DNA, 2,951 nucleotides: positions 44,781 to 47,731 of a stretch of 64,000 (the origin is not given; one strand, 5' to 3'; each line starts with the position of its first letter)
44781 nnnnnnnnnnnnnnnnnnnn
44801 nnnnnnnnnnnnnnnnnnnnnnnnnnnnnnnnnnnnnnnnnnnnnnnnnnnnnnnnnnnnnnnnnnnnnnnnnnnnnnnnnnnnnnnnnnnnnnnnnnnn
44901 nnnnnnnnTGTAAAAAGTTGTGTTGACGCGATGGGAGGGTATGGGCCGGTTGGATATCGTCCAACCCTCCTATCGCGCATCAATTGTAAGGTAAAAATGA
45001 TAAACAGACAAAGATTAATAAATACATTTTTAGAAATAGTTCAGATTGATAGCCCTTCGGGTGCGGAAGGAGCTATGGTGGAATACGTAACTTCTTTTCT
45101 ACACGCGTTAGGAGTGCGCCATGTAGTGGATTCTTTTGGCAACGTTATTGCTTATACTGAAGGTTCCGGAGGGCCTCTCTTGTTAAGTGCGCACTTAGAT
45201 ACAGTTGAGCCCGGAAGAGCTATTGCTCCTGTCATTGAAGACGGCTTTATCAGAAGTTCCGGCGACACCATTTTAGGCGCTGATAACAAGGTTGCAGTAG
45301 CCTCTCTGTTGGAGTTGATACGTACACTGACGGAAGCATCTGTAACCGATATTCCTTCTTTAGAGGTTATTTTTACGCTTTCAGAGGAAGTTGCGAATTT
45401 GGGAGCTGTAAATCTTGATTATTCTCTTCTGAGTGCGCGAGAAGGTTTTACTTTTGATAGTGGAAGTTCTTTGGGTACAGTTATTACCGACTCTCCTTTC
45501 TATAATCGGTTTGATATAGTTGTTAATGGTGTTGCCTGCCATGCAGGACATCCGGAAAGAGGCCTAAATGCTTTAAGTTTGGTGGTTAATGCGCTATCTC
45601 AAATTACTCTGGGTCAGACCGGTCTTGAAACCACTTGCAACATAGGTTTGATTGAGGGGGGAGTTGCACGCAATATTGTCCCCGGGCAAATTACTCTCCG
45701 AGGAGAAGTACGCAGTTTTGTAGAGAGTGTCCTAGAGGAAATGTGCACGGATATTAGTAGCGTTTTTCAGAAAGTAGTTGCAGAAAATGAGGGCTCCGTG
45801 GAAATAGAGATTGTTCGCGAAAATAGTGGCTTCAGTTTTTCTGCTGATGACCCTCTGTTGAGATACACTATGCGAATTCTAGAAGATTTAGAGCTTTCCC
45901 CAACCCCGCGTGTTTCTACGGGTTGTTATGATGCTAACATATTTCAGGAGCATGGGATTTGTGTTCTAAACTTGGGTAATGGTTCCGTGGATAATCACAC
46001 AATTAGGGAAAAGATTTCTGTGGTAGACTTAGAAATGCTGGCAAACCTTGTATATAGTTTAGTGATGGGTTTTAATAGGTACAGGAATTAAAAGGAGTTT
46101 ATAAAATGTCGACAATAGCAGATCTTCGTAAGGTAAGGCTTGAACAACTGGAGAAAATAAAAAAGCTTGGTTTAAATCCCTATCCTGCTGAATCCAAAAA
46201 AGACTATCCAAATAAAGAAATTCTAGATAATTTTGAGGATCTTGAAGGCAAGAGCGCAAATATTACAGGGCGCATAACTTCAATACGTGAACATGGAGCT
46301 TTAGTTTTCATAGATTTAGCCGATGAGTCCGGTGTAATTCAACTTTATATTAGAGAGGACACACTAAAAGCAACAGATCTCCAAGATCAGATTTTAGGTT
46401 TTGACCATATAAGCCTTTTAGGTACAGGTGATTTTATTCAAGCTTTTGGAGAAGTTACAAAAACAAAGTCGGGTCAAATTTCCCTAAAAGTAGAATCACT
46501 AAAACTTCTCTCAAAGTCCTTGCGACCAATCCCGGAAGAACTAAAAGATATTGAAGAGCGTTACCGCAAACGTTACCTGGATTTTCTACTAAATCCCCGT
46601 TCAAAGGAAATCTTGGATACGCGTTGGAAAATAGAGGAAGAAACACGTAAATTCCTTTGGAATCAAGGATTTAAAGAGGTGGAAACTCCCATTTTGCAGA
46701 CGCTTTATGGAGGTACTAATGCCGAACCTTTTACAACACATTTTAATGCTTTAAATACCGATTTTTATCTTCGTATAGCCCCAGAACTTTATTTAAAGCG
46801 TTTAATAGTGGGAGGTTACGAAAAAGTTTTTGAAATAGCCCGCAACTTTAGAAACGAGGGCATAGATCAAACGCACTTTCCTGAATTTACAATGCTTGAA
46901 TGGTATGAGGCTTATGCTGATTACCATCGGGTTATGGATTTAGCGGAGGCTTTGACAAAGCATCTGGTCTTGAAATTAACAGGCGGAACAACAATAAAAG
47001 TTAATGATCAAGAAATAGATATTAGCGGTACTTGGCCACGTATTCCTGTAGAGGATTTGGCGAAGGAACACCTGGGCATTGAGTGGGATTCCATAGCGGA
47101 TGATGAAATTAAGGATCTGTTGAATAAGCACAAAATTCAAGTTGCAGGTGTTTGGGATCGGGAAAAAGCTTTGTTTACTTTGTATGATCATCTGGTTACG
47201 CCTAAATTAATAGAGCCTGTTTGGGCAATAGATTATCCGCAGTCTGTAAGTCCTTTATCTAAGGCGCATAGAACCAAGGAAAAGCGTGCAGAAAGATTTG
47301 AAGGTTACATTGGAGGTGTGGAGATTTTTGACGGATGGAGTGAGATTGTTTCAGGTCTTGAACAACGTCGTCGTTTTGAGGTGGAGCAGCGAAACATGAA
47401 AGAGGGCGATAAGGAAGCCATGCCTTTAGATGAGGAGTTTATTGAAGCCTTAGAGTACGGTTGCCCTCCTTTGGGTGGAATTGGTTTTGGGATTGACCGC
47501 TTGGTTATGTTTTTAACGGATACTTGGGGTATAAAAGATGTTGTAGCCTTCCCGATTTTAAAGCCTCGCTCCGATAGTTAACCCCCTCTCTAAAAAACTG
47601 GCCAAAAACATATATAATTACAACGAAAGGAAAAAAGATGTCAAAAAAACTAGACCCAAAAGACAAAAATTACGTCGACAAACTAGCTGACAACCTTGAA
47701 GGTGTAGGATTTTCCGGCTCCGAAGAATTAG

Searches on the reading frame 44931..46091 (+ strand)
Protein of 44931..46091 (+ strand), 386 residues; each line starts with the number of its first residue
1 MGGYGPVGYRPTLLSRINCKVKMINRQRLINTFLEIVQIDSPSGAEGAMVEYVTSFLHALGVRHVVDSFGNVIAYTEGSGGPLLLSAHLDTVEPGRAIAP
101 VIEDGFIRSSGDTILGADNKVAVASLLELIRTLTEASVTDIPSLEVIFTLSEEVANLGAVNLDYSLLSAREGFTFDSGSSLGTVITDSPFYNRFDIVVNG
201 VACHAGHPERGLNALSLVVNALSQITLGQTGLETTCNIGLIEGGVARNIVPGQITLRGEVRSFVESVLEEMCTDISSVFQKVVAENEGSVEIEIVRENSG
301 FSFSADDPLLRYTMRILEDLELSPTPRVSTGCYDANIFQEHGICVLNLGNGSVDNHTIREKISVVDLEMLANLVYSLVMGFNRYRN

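Call 5: search_protein_families(library=ncbifam, proteins=[window:44931-46091:+])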
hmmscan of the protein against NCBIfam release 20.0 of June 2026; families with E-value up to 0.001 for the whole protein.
window:44931-46091:+ (386 aa): 45 families (the best 25 are shown)
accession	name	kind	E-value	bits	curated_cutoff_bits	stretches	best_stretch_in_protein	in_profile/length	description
TIGR01883.1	PepT-like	hypoth_equivalog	1.6e-66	224.8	274.25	1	28-377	1-359/361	peptidase T-like protein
TIGR01910.1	DapE-ArgE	subfamily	8.9e-23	81.1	217.6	1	35-368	6-368/373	ArgE/DapE family deacylase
NF009920.0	PRK13381.1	subfamily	7.2e-22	77.8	293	1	98-378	124-405/412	peptidase T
NF003976.0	PRK05469.1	subfamily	1.8e-19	69.9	255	1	98-379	121-403/409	tripeptide aminopeptidase PepT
TIGR01900.1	dapE-gram_pos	equivalog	1e-18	67.4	304.2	1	27-372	3-344/351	succinyl-diaminopimelate desuccinylase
TIGR01892.1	AcOrn-deacetyl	equivalog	1.2e-18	67.3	297.7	1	35-376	5-363/365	acetylornithine deacetylase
NF004788.0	PRK06133.1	subfamily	1.5e-18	66.9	349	1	25-294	42-323/417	glutamate carboxypeptidase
NF005602.0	PRK07338.1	equivalog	2.9e-18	65.7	357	1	83-374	97-392/409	hydrolase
TIGR01893.1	aa-his-dipept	subfamily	1.1e-17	63.9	343.75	1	26-177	3-164/478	beta-Ala-His dipeptidase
NF009557.0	PRK13009.1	equivalog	3.6e-17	62.6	284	1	194-378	184-371/377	succinyl-diaminopimelate desuccinylase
TIGR01902.1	dapE-lys-deAc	subfamily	4.4e-17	62.3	163.1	1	33-367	3-323/340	N-acetyl-ornithine/N-acetyl-lysine deacetylase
NF006404.0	PRK08652.1-2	equivalog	1.5e-16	60.2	348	1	28-373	2-320/332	acetylornithine deacetylase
NF006365.0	PRK08588.1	subfamily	2.1e-16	60.2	289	1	23-367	3-366/383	succinyl-diaminopimelate desuccinylase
NF006400.0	PRK08651.1-3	equivalog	2.6e-16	59.4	374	1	78-381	81-406/410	succinyl-diaminopimelate desuccinylase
TIGR01891.1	amidohydrolases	subfamily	9.3e-16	57.9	153.75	1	192-297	173-283/366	amidohydrolase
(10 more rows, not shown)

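Call 7: search_protein_families(library=pfam, proteins=[window:44931-46091:+], max_evalue=0.01)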
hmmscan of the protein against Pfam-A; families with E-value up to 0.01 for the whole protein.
window:44931-46091:+ (386 aa): 4 families
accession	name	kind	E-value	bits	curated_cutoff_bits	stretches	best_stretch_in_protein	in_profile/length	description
PF01546.33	Peptidase_M20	-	2.5e-13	50.9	24.6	1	84-379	1-205/206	Peptidase family M20/M25/M40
PF07687.19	M20_dimer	-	6.1e-12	45.9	21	1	194-282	9-102/107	Peptidase dimerisation domain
PF04389.22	Peptidase_M28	-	2e-07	31.3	21.3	1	71-161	1-75/193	Peptidase family M28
PF05343.19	Peptidase_M42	-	1.2e-05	25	23.2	0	118-165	134-179/292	M42 glutamyl aminopeptidase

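Call 73: search_solved_structures(query=window:44931-46088:+, max_evalue=0.00001)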
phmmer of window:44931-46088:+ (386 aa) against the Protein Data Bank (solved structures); distinct sequences matched with E-value up to 0.00001: 17.
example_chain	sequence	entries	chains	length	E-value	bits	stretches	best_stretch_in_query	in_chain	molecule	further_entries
3gb0_A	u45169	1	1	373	3e-59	204.2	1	23-378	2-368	Peptidase T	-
3rza_A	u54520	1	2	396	5.9e-51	176.9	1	23-378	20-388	tripeptidase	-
7uoi_A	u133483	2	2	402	2.4e-10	43.3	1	25-313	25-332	succinyl-diaminopimelate desuccinylase | Probable succinyl-diaminopimelate desuccinylase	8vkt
7ljh_A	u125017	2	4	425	1.1e-09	41.1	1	20-367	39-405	Poly(Aspartic acid) hydrolase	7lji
1cg2_A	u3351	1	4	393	1.1e-08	37.8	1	70-264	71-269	CARBOXYPEPTIDASE G2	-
7m6u_A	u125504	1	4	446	1.2e-08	37.7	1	70-264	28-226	Carboxypeptidase G2 circular permuation pro-domain fusion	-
1r43_A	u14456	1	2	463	2e-08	37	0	175-289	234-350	beta-alanine synthase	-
1r3n_A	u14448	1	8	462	2e-08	37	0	175-289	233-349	beta-alanine synthase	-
2v8g_A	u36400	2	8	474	2.1e-08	36.9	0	175-289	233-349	BETA-ALANINE SYNTHASE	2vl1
2v8d_A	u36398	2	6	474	2.2e-08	36.8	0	175-289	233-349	BETA-ALANINE SYNTHASE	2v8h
6xj5_A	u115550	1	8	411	2.8e-08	36.5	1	70-264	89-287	Carboxypeptidase G2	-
2v8v_A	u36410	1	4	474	1.4e-07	34.2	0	175-289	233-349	BETA-ALANINE SYNTHASE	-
1vix_A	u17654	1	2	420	4.8e-07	32.4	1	102-373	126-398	Peptidase T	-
3io1_A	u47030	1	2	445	7.3e-07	31.8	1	177-276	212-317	Aminobenzoyl-glutamate utilization protein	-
2qyv_A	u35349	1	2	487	1.7e-06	30.6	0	29-166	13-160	Xaa-His dipeptidase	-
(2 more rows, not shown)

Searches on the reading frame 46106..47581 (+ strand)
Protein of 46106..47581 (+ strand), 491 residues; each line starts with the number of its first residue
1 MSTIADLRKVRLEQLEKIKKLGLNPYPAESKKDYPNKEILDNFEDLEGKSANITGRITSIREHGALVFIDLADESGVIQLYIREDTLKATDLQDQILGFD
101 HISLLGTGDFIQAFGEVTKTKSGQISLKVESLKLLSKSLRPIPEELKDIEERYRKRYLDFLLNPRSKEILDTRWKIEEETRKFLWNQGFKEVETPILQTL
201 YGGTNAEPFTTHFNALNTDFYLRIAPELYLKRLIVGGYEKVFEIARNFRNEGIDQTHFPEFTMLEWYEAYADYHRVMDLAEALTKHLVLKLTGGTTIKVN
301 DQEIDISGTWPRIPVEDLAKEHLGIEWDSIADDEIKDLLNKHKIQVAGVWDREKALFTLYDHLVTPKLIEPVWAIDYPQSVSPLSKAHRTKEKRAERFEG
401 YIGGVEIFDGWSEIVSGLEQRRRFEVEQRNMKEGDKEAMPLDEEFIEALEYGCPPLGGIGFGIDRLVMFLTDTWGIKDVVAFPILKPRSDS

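Call 5: search_protein_families(library=ncbifam, proteins=[window:46106-47581:+])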
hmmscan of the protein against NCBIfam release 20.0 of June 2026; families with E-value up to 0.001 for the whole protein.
window:46106-47581:+ (491 aa): 20 families
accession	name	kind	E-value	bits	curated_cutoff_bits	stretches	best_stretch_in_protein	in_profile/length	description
NF001756.1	PRK00484.1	subfamily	2.3e-167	557.5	468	1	7-487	3-487/488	lysine--tRNA ligase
NF002821.0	PRK02983.1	equivalog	9.4e-150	500.7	742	1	6-488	620-1101/1102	bifunctional lysylphosphatidylglycerol synthetase/lysine--tRNA ligase LysX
TIGR00499.1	lysS_bact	equivalog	1e-147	492.7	427.6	1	7-487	5-494/496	lysine--tRNA ligase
NF009101.0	PRK12445.1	subfamily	2.8e-109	366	1026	1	9-488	20-504/505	lysine--tRNA ligase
TIGR00462.1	genX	equivalog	5.5e-68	229.6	286.9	1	171-482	2-304/304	EF-P lysine aminoacylase EpmA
NF006828.0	PRK09350.1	equivalog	1.2e-59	202.3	264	1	167-484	13-322/325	elongation factor P--(R)-beta-lysine ligase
TIGR00459.1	aspS_bact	equivalog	2e-48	165.1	373.85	2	48-297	16-263/586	aspartate--tRNA ligase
NF001750.0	PRK00476.1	equivalog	1.7e-46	158.7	443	2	47-293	17-267/590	aspartate--tRNA ligase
TIGR00458.1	aspS_nondisc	equivalog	1.5e-42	146.1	368.4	1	44-484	8-421/428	aspartate--tRNA(Asn) ligase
NF003483.0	PRK05159.1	equivalog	3.1e-41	141.7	353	1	44-483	13-430/438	aspartate--tRNA(Asn) ligase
NF003037.0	PRK03932.1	equivalog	2.5e-31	109.1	414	1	44-485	12-445/451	asparagine--tRNA ligase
NF009460.0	PRK12820.1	equivalog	8.3e-29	100.2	1379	2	48-287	35-290/723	bifunctional aspartyl-tRNA synthetase/aspartyl/glutamyl-tRNA amidotransferase subunit C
TIGR00457.1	asnS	equivalog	3.6e-25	88.7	342.6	1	38-485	6-449/455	asparagine--tRNA ligase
NF005054.0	PRK06462.1-4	equivalog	2.2e-13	50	309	2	161-336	16-202/318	asparagine synthetase A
NF005052.0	PRK06462.1-1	equivalog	2.9e-11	43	368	1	146-483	25-344/353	asparagine synthetase A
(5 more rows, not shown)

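Call 10: find_encoding_contigs(protein=window:46106-47581:+, flank=6000, max_places=4)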
Protein window:46106-47581:+ (491 aa): no gene with exactly this product is on record in the collection.

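Call 15: find_related_loci(query=window:46106-47581:+, collection=genome_contigs, flank=6000)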
Query window:46106-47581:+ (491 aa) in genome_contigs; peptide patterns used: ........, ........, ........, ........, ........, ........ (x = any residue, [..] = any of these).
600 stretches matched a pattern (row limit reached: there are more); 595 encode a relative of the query (tblastn E <= 1e-3); the best 80 are kept; 80 distinct loci.
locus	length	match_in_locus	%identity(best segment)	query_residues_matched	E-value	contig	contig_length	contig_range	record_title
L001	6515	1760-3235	68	1-489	0e+0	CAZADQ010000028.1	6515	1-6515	MAG TPA_asm: uncultured Candidatus Saccharibacteria bacterium isolate SRP192927_co10_439 genome assembly, contig: NODE_1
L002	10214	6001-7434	57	3-487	0e+0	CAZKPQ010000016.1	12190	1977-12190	MAG TPA_asm: uncultured Gammaproteobacteria bacterium isolate SRP173033_co3_47 genome assembly, contig: NODE_6974_length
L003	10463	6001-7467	41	7-489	4e-118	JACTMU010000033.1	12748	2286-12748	MAG: Proteobacteria bacterium isolate BJ13 scaffold_4571, whole genome shotgun sequence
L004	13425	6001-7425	42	11-486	1e-117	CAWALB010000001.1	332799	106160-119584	MAG: uncultured Actinomycetes bacterium isolate MFD02242.bin.1.235 genome assembly, contig: contig_10844, whole genome s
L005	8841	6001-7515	39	1-486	8e-117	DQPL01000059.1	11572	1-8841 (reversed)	MAG TPA_asm: Gemmatimonadetes bacterium isolate SZUA-1190 k95_214470, whole genome shotgun sequence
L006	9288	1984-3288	43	48-487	5e-116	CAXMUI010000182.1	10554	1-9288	MAG: uncultured Acidimicrobiia bacterium isolate 10C-St8-MC-01_bin.19.orig genome assembly, contig: k141_3941427, whole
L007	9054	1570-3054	40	9-489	2e-115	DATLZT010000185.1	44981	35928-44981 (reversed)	MAG TPA_asm: Gemmatimonadales bacterium isolate SMAG_U13306 k141_226356, whole genome shotgun sequence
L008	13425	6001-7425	41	11-486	4e-115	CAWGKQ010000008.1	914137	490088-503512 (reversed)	MAG: uncultured Actinomycetes bacterium isolate MFD02199.bin.2.54 genome assembly, contig: contig_4958, whole genome sho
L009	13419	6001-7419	42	11-485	3e-115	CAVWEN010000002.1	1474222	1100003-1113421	MAG: uncultured bacterium isolate MFD01275.bin.1.70 genome assembly, contig: contig_19430, whole genome shotgun sequence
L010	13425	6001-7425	42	11-486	2e-114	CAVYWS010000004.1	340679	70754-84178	MAG: uncultured Solirubrobacterales bacterium isolate MFD04944.bin.2.103 genome assembly, contig: contig_21991, whole ge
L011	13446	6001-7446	40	7-486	4e-114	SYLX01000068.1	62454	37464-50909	MAG: Bdellovibrionales bacterium isolate F1-80-MAGs081 F1-80__c176302, whole genome shotgun sequence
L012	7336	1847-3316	39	9-487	7e-114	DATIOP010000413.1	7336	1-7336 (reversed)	MAG TPA_asm: Gemmatimonadales bacterium isolate SMAG_U15827 k141_1534805, whole genome shotgun sequence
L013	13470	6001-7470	40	4-486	1e-113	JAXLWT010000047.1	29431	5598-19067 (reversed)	MAG: Thermomicrobiales bacterium isolate STL-CHL30 C1.275.fa-47, whole genome shotgun sequence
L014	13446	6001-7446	41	5-486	2e-113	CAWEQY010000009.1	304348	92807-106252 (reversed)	MAG: uncultured Solirubrobacterales bacterium isolate MFD01916.bin.3.179 genome assembly, contig: contig_9735, whole gen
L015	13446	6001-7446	41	5-486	1e-113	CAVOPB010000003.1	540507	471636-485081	MAG: uncultured Solirubrobacterales bacterium isolate MFD10007.bin.1.45 genome assembly, contig: contig_21364, whole gen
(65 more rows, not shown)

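Call 48: find_homologous_proteins(query=window:46106-47581:+, max_evalue=1e-100)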
Query window:46106-47581:+ (491 aa): 3557 proteins with E <= 1e-100 among 8000 candidates; the best 120 are listed.
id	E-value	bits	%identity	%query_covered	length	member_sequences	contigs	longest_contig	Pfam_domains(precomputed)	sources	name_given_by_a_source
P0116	0.0e+0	1115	100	100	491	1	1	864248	PF01336.32,PF00152.26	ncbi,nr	ncbi:lysine--tRNA ligase [candidate division WWE3 bacterium]|nr:lysine--tRNA ligase [candidate divis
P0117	3.6e-241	819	71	99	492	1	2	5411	PF01336.32,PF00152.26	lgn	-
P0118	4.3e-240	816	70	99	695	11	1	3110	PF01966.29,PF01336.32,PF00152.26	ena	-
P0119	4.8e-240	816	71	99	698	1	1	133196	PF01966.29,PF01336.32,PF00152.26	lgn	-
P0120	1.6e-239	814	69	100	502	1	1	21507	PF01336.32,PF00152.26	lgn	-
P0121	1.9e-232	791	70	99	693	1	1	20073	PF01966.29,PF01336.32,PF00152.26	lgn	-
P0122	7.1e-230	782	67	100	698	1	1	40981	PF01966.29,PF01336.32,PF00152.26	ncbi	-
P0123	1.4e-229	781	66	100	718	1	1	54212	PF01336.32,PF00152.26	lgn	-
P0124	8.4e-229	779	68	100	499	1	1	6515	PF01336.32,PF00152.26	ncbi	-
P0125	1.3e-228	778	67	100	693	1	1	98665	PF01966.29,PF01336.32,PF00152.26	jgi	jgi:lysyl-tRNA synthetase, class II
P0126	5.0e-227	773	67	100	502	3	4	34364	PF01336.32,PF00152.26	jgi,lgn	-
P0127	1.9e-226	771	67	100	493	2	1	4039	PF01336.32,PF00152.26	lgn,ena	-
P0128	2.1e-226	771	67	100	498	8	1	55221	PF01336.32,PF00152.26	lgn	-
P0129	2.2e-226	771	67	100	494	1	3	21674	PF01336.32,PF00152.26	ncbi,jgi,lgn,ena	-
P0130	2.8e-226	770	67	99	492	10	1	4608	PF01336.32,PF00152.26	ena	-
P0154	7.8e-218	742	64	100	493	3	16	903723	PF01336.32,PF00152.26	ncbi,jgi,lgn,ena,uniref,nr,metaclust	ncbi:lysine--tRNA ligase [candidate division WWE3 bacterium RIFOXYC1_FULL_40_10]|uniref:Lysine--tRNA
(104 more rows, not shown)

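Call 50: find_encoding_contigs(protein=P0116, flank=10000, max_places=2)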
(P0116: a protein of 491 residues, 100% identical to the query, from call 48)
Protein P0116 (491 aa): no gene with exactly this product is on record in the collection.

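Call 51: find_encoding_contigs(protein=P0119, flank=8000, max_places=2)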
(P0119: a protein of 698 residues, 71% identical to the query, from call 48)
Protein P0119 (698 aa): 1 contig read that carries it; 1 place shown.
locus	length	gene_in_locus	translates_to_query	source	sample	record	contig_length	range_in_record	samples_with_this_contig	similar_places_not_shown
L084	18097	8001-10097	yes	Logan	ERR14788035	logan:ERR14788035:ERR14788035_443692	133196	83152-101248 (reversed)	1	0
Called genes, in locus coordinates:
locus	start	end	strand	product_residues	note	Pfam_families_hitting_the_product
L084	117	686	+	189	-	-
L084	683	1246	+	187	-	-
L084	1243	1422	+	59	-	-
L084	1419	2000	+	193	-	-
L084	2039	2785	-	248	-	PF04203:Sortase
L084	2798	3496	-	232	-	PF21694:DNA_pol3_delta_C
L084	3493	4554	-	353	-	PF03816:LytR_cpsA_psr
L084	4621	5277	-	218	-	PF00121:TIM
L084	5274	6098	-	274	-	PF02730:AFOR_N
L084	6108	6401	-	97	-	-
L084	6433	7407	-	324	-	PF00162:PGK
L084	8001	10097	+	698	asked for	PF01336:tRNA_anti-codon, PF00152:tRNA-synt_2, PF01966:HD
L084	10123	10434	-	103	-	-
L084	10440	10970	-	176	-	-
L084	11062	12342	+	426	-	PF02403:Seryl_tRNA_N, PF00587:tRNA-synt_2b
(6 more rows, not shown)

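Call 52: find_encoding_contigs(protein=P0120, flank=8000, max_places=2)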
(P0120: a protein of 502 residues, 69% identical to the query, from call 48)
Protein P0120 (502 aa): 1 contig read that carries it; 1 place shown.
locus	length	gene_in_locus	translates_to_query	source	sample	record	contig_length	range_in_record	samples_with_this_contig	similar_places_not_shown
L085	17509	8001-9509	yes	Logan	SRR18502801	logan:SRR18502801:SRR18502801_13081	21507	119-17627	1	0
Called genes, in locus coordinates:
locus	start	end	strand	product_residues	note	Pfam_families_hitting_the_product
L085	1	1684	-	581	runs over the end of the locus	PF03023:MurJ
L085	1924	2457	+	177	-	-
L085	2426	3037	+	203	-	-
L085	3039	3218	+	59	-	-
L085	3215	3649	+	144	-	-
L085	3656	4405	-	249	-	PF04203:Sortase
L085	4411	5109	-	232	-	PF21694:DNA_pol3_delta_C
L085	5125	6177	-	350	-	PF03816:LytR_cpsA_psr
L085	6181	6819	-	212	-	PF00121:TIM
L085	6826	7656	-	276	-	PF02730:AFOR_N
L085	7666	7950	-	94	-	-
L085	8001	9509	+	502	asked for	PF01336:tRNA_anti-codon, PF00152:tRNA-synt_2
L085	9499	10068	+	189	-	PF01966:HD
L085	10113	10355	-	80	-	-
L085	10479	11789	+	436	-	PF02403:Seryl_tRNA_N, PF00587:tRNA-synt_2b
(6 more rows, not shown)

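Call 53: find_encoding_contigs(protein=P0122, flank=5000, max_places=1)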
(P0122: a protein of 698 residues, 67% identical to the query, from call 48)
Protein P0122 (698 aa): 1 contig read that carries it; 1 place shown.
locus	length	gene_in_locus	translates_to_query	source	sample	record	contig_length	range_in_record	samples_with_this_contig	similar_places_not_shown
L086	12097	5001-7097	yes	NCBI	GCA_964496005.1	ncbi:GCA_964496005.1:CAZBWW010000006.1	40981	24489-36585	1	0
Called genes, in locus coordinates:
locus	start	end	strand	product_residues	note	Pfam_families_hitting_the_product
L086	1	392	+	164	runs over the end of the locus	-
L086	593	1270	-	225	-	-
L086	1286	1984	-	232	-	PF21694:DNA_pol3_delta_C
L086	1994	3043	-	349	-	PF03816:LytR_cpsA_psr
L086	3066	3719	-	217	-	PF00121:TIM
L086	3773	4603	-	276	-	PF02730:AFOR_N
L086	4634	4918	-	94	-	-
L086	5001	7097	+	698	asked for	PF01336:tRNA_anti-codon, PF00152:tRNA-synt_2, PF01966:HD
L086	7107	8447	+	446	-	PF02403:Seryl_tRNA_N, PF00587:tRNA-synt_2b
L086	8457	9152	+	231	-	PF13649:Methyltransf_25 (faint)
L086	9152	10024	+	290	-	PF02673:BacA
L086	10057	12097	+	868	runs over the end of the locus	PF07517:SecA_DEAD, PF01043:SecA_PP_bind, PF21090:P-loop_SecA, PF07516:SecA_SW, PF02810:SEC-C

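Call 54: find_encoding_contigs(protein=P0154, flank=5000, max_places=1)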
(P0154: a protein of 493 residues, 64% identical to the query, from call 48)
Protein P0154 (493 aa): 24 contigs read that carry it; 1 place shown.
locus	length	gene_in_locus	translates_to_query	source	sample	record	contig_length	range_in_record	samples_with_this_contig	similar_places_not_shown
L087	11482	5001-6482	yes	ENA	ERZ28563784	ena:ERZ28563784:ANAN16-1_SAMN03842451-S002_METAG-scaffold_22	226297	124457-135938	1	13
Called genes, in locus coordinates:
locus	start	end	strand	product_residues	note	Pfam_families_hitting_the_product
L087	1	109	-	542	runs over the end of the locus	PF01368:DHH, PF02272:DHHA1, PF17768:RecJ_OB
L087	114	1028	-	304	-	PF02355:SecD_SecF_C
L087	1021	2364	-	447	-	PF21760:SecD_1st, PF22599:SecDF_P1_head, PF02355:SecD_SecF_C, PF03176:MMPL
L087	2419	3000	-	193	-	-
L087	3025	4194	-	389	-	PF11258:DUF3048, PF17479:DUF3048_C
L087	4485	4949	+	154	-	PF03449:GreA_GreB_N, PF01272:GreA_GreB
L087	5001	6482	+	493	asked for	PF01336:tRNA_anti-codon, PF00152:tRNA-synt_2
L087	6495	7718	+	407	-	-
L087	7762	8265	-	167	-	-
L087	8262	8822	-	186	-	-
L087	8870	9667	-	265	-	-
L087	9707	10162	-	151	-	PF13649:Methyltransf_25 (weak)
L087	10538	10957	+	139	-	PF27226:AF_1845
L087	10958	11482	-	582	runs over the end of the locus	PF12229:PG_binding_4, PF04294:VanW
